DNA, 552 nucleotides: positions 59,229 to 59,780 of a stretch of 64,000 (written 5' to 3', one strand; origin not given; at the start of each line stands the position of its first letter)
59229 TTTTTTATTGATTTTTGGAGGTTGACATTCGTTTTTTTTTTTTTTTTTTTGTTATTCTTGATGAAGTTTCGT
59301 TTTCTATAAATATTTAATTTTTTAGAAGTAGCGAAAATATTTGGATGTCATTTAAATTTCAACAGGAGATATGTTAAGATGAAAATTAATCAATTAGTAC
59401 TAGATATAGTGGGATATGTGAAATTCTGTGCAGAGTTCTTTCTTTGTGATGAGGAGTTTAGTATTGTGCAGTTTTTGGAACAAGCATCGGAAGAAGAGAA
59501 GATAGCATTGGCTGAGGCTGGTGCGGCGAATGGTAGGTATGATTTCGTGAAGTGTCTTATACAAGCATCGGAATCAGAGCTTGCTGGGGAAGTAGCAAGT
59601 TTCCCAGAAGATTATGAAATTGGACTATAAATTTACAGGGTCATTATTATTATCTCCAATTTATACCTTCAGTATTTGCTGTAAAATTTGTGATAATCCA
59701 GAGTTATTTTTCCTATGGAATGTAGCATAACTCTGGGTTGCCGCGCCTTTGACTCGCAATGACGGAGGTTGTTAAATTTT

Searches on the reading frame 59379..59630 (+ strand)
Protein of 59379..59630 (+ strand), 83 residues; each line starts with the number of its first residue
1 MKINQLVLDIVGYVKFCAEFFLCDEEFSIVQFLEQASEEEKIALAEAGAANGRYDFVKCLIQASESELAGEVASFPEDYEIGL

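Call 34: search_protein_families(library=pfam, proteins=[window:59379-59630:+], max_evalue=1e-8)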
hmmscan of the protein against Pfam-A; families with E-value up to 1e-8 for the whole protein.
window:59379-59630:+ (83 aa): 0 families

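Call 40: find_homologous_proteins(query=window:59379-59630:+, max_evalue=1)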
Query window:59379-59630:+ (83 aa): 1 proteins with E <= 1 among 4 candidates.
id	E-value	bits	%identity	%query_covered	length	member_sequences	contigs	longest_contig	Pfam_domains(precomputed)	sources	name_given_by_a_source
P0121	1.5e-45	170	100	100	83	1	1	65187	-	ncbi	-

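Call 42: find_encoding_contigs(protein=P0121, flank=10000, max_places=6)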
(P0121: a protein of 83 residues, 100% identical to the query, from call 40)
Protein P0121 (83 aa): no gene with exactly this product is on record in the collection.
